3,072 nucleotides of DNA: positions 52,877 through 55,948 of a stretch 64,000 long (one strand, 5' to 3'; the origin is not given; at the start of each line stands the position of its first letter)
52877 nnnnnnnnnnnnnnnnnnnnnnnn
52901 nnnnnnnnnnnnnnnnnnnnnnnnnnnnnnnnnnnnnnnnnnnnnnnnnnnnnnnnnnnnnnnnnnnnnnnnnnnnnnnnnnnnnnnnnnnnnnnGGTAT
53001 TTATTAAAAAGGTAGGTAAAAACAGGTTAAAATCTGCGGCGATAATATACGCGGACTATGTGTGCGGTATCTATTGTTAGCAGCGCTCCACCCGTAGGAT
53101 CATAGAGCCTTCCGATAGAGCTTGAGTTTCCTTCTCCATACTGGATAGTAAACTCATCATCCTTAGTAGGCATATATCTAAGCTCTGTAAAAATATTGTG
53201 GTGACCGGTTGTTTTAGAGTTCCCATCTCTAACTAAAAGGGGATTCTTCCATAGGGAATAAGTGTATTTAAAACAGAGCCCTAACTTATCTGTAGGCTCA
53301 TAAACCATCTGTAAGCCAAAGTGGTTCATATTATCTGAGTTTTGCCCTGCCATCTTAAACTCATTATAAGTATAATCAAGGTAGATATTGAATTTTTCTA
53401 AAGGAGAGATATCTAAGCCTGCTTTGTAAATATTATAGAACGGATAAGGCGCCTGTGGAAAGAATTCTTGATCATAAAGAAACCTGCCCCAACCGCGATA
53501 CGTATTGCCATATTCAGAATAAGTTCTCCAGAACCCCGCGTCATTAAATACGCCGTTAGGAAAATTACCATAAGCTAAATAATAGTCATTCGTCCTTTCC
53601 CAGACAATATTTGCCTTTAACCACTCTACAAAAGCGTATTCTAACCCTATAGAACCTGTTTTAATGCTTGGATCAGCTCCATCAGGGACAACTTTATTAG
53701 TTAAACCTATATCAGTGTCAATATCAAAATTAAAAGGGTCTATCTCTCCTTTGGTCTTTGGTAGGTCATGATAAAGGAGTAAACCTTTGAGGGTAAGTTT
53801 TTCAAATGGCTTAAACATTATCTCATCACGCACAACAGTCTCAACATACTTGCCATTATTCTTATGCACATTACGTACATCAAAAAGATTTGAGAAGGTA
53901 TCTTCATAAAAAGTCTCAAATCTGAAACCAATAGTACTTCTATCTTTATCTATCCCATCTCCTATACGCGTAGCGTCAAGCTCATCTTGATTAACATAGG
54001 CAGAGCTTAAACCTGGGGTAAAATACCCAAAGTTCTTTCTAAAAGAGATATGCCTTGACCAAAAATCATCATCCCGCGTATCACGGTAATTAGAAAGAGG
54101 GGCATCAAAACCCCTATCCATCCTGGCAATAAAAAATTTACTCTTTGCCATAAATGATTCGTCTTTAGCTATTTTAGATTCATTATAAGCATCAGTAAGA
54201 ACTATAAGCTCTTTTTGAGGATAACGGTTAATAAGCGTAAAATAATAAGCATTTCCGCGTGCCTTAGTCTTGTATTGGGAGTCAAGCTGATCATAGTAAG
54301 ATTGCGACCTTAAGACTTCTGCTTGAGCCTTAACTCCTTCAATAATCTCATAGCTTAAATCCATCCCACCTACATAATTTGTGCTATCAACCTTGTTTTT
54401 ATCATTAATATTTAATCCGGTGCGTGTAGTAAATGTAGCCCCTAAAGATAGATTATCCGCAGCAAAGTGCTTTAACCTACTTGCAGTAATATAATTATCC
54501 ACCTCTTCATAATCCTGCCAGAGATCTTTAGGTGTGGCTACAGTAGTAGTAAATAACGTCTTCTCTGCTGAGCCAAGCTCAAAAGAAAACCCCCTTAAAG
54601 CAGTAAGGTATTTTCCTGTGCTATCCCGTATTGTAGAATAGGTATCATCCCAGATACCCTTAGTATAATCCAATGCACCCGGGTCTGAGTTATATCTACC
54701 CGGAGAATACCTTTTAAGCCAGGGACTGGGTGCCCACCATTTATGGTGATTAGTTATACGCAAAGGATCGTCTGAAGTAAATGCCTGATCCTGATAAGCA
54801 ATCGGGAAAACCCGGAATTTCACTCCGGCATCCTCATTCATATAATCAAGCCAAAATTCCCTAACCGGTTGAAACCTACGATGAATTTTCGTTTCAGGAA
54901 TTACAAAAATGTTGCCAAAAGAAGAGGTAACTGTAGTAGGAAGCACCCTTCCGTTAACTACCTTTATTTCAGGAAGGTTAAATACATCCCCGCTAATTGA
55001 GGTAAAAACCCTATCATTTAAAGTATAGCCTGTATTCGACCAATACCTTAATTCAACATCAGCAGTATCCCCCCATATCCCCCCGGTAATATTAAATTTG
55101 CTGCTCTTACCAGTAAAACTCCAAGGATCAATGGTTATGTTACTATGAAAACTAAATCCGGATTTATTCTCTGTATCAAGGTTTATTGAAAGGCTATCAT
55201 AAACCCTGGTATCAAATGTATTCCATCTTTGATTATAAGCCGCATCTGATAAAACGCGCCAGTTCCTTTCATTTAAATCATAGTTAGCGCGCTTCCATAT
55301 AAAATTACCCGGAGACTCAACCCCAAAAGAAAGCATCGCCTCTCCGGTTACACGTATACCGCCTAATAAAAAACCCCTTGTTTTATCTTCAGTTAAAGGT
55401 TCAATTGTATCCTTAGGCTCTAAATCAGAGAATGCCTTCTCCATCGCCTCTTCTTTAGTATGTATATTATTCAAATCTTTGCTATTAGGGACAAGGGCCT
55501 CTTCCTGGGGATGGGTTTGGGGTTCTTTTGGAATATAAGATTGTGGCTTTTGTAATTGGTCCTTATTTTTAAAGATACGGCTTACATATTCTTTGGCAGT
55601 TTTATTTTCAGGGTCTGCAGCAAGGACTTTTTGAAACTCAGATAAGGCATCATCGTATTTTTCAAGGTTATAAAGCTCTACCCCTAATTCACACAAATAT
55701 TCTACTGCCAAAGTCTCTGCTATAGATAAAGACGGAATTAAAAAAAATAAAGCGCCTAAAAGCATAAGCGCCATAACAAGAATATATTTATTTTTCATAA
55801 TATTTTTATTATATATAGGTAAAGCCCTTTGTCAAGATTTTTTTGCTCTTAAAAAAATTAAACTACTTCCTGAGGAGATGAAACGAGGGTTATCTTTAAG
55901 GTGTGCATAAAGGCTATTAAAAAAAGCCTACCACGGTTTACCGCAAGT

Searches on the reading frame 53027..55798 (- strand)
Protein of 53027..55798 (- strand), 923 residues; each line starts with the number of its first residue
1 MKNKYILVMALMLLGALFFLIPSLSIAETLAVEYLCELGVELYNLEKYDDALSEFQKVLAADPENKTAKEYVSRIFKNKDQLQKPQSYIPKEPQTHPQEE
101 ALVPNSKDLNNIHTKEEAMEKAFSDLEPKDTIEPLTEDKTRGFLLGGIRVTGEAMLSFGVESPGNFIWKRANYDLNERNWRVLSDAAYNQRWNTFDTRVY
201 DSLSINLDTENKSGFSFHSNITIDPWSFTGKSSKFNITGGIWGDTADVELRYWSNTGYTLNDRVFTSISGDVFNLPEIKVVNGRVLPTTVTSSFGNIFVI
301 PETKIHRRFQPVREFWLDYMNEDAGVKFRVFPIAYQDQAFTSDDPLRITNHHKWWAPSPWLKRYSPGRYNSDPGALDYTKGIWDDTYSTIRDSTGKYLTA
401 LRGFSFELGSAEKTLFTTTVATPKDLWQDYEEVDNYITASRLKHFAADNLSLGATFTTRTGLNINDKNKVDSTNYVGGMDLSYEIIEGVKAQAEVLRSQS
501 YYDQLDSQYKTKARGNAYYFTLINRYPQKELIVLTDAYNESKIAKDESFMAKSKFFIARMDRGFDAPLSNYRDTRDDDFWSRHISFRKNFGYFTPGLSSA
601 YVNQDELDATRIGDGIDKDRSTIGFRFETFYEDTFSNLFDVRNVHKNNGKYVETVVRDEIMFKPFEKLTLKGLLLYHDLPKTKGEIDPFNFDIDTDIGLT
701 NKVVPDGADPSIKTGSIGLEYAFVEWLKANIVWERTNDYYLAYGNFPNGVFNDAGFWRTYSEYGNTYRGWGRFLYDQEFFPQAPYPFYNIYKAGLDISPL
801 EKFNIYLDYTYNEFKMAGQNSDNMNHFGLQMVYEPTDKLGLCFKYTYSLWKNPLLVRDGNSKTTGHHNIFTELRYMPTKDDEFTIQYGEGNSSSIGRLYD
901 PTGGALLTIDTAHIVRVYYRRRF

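Call 58: find_encoding_contigs(protein=window:53027-55798:-, flank=10000, max_places=1)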
Protein window:53027-55798:- (923 aa): 8 contigs read that carry it; 1 place shown.
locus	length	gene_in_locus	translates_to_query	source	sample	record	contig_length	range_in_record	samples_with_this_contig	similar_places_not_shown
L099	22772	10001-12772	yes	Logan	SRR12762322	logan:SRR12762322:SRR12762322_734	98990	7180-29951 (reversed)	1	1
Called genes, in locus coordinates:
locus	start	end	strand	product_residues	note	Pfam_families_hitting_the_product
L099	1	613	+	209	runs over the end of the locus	PF01330:RuvA_N, PF14520:HHH_5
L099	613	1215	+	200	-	PF04079:SMC_ScpB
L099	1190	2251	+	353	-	PF01817:CM_2, PF00800:PDT, PF01842:ACT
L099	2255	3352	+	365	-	PF00155:Aminotran_1_2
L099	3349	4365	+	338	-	PF18152:DAHP_snth_FXD, PF00793:DAHP_synth_1, PF03102:NeuB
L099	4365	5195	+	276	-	PF03807:F420_oxidored, PF02153:PDH_N, PF20463:PDH_C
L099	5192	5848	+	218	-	PF02224:Cytidylate_kin, PF13189:Cytidylate_kin2, PF13207:AAA_17 (faint), PF13238:AAA_18 (weak)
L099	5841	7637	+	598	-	PF00009:GTP_EFTU, PF03144:GTP_EFTU_D2 (weak), PF14492:EFG_III (weak), PF00679:EFG_C, PF06421:LepA_C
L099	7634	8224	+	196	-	PF10502:Peptidase_S26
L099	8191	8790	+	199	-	PF01066:CDP-OH_P_transf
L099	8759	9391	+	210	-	PF02660:G3P_acyltransf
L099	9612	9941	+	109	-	-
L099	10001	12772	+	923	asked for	PF07719:TPR_2 (faint)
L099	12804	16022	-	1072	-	-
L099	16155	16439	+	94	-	PF02686:GatC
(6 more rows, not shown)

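Call 76: search_protein_families(library=pfam, proteins=[window:53027-55798:-], max_evalue=0.01)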
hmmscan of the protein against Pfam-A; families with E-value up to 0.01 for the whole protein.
window:53027-55798:- (923 aa): 3 families
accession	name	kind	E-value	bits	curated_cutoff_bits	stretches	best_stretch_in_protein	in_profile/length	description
PF07719.23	TPR_2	-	1e-05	25.7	27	1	33-65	2-34/34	Tetratricopeptide repeat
PF00515.34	TPR_1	-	9.4e-05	22.5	27.8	1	33-65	2-34/34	Tetratricopeptide repeat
PF13432.12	TPR_16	-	0.0054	17.6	32.7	0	37-74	2-39/65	Tetratricopeptide repeat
